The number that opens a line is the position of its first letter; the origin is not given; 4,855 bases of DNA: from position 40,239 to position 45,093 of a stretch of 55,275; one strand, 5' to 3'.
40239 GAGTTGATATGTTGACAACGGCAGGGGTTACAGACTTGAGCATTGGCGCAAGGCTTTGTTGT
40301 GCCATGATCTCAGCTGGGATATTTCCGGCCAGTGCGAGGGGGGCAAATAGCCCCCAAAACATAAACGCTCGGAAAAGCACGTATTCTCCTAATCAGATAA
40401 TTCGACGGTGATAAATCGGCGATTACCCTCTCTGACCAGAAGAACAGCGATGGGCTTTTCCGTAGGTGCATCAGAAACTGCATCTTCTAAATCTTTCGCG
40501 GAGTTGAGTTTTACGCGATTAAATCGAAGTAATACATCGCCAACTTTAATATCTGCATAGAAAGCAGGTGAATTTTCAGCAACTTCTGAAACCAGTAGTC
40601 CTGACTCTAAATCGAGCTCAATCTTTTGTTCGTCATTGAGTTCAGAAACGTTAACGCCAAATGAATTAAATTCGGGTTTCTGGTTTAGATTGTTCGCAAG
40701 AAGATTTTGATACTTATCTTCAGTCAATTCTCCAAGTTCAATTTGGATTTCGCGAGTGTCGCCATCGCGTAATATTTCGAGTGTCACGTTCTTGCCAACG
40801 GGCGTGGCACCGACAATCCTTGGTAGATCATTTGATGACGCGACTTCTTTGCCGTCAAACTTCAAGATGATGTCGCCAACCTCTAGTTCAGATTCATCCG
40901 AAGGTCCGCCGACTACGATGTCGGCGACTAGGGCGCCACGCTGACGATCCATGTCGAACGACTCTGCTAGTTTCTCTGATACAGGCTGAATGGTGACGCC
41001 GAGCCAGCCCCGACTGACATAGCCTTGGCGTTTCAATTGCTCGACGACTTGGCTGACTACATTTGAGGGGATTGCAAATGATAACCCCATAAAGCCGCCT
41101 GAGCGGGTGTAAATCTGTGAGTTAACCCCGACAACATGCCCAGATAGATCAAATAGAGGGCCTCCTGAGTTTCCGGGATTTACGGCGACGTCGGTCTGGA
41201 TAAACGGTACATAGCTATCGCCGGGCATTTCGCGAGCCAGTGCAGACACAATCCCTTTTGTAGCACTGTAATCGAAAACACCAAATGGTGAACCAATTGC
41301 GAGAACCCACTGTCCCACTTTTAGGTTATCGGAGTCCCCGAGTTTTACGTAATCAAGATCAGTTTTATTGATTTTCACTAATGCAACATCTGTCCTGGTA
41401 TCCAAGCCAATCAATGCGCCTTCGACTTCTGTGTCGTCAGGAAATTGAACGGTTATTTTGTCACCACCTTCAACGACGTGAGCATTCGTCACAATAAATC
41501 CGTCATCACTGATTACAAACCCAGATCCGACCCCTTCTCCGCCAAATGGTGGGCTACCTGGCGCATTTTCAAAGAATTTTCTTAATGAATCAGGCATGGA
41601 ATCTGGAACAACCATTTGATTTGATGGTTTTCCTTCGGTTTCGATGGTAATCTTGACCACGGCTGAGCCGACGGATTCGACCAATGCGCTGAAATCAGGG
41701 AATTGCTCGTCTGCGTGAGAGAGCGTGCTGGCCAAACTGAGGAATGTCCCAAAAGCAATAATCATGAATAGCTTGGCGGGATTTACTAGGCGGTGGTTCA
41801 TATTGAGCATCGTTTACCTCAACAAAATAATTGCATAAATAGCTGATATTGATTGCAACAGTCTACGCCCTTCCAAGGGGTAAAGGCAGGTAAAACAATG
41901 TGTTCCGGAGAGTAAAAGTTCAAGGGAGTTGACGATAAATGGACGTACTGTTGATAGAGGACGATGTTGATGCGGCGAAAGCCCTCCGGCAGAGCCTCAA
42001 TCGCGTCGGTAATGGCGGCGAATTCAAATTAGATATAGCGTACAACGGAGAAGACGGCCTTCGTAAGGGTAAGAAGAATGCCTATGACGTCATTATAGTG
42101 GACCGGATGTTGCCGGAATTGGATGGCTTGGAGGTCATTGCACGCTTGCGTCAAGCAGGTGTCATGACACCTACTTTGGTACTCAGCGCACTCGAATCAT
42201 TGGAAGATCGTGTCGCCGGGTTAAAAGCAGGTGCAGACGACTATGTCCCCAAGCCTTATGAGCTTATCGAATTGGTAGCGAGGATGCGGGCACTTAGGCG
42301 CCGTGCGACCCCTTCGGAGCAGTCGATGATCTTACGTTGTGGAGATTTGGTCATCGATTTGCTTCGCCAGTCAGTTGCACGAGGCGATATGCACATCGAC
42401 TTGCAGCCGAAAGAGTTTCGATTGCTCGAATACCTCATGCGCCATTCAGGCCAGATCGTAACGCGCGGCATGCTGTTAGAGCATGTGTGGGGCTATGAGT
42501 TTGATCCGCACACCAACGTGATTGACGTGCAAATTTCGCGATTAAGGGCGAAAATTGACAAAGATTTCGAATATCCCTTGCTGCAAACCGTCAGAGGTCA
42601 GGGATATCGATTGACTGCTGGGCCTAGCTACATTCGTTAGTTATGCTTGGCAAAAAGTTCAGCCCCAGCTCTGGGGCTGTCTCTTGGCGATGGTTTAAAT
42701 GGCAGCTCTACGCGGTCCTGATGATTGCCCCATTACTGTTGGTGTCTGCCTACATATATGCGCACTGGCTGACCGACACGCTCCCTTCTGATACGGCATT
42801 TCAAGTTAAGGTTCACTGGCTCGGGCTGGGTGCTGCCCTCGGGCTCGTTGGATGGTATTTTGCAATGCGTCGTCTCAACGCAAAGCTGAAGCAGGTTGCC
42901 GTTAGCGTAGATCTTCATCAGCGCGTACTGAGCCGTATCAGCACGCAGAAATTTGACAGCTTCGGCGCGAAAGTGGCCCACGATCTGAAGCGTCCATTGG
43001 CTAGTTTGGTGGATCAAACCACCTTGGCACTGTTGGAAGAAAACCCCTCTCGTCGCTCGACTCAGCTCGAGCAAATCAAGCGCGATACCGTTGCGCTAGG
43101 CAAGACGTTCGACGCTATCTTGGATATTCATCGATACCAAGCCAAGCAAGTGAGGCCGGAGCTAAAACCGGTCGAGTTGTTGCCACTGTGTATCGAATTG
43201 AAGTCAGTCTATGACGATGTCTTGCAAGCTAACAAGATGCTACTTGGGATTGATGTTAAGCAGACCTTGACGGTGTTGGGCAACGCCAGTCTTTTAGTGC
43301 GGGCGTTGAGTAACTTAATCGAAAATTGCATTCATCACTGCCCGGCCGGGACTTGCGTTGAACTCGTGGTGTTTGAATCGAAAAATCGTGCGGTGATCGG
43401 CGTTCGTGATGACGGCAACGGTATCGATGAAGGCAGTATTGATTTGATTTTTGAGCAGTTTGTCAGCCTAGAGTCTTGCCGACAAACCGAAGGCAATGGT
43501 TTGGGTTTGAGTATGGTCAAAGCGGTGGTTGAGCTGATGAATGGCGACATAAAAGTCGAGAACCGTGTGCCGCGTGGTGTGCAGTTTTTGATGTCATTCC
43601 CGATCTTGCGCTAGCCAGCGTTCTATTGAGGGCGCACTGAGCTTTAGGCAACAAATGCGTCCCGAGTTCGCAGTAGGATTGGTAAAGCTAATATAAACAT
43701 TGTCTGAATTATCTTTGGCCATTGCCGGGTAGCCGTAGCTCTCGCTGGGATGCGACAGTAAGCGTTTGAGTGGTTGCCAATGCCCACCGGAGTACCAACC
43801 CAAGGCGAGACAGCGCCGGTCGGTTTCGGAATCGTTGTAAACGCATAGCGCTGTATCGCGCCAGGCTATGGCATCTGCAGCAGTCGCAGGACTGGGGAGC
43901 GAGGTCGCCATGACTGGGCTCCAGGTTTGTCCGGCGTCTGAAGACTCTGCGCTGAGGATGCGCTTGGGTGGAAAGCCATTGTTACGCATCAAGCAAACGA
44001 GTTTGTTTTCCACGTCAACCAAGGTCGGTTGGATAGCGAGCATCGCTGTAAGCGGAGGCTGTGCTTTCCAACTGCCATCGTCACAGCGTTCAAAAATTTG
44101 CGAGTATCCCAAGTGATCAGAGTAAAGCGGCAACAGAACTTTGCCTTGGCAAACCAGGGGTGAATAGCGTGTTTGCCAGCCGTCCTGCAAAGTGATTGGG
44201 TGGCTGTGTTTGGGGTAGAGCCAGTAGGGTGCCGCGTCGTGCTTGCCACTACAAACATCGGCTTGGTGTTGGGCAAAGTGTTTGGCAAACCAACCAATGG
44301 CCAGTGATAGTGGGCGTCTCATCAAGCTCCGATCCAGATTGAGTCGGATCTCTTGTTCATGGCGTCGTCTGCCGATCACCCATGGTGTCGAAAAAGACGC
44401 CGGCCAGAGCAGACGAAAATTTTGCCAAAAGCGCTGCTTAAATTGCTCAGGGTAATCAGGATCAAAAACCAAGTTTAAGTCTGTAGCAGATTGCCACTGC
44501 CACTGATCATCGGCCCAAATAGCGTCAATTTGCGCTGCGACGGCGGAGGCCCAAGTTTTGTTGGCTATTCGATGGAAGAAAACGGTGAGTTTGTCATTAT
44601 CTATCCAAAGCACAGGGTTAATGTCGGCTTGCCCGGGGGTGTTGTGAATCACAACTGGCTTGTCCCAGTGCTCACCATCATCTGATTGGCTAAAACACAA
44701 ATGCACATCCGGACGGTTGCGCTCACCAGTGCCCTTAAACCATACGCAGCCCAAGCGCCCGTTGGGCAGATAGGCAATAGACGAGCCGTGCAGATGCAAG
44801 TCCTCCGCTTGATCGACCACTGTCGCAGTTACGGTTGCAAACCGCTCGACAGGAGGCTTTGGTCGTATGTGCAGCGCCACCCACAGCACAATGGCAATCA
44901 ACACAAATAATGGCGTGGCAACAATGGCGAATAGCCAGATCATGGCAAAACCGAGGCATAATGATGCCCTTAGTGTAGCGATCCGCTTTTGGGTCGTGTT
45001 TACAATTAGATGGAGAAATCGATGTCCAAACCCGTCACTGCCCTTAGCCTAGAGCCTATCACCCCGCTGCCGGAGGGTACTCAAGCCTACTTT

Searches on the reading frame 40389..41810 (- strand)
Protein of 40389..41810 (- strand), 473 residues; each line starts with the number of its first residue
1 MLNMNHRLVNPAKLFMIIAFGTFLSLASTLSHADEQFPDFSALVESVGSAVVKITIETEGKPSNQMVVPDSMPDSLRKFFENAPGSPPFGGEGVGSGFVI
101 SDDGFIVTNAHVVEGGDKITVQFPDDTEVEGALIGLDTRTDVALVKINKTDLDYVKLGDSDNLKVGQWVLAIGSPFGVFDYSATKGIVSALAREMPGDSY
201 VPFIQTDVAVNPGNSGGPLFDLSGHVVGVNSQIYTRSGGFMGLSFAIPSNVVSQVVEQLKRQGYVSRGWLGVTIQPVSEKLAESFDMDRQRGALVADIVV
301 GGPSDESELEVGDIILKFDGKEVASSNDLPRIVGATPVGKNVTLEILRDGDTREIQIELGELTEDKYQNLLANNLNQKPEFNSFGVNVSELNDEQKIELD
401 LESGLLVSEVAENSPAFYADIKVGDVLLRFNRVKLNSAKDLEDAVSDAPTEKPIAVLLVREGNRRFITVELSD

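Call 16: search_protein_families(library=pfam, proteins=[window:40389-41810:-], max_evalue=0.00001)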
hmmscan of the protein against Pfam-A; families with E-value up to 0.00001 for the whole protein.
window:40389-41810:- (473 aa): 5 families
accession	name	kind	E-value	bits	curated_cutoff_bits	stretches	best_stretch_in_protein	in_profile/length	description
PF13365.12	Trypsin_2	-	1.3e-35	123.7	27.6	1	95-229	1-144/144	Trypsin-like peptidase domain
PF13180.12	PDZ_2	-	2e-28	98.9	27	2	270-359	3-80/80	PDZ domain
PF00595.29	PDZ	-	1.1e-16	61.4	23.2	2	262-347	5-81/81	PDZ domain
PF00089.32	Trypsin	-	1.8e-15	57.8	20.6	1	96-250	28-214/220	Trypsin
PF17820.7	PDZ_6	-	3.5e-15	55.9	27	1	295-348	2-54/54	PDZ domain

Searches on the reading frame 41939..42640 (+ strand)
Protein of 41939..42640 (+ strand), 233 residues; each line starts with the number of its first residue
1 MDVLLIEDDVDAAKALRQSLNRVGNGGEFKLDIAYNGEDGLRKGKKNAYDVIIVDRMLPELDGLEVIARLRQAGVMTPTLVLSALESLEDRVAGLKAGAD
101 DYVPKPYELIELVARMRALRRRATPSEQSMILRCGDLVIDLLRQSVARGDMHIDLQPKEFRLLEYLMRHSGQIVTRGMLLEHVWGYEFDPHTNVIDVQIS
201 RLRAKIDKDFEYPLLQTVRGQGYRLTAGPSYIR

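Call 16: search_protein_families(library=pfam, proteins=[window:41939-42640:+], max_evalue=0.00001)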
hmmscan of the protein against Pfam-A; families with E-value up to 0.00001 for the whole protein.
window:41939-42640:+ (233 aa): 2 families
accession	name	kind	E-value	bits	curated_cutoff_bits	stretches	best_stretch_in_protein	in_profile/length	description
PF00486.34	Trans_reg_C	-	1e-28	99.6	26.2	1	153-225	4-77/77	Transcriptional regulatory protein, C terminal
PF00072.30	Response_reg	-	9.7e-24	84.1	30.2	1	3-116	1-110/111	Response regulator receiver domain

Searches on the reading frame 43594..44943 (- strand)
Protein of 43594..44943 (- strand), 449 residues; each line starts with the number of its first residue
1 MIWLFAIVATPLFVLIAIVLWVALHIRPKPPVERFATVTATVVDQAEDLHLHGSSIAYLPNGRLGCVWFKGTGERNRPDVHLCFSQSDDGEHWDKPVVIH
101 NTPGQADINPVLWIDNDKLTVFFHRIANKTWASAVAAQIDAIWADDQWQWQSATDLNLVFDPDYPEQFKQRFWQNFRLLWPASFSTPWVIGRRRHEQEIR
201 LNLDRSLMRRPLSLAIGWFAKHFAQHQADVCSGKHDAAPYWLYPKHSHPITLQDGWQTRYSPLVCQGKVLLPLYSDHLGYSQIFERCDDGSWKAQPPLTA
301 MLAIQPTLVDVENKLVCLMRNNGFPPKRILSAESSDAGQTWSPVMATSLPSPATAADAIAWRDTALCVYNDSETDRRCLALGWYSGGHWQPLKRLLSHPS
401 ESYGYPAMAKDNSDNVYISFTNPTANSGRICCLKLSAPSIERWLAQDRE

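Call 34: search_protein_families(library=pfam, proteins=[window:43594-44943:-], max_evalue=1e-8)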
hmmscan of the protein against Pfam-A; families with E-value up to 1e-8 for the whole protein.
window:43594-44943:- (449 aa): 1 family
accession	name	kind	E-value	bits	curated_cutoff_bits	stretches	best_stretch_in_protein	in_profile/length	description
PF13088.12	BNR_2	-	1.2e-30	107.2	31.4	1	264-417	112-276/277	BNR repeat-like domain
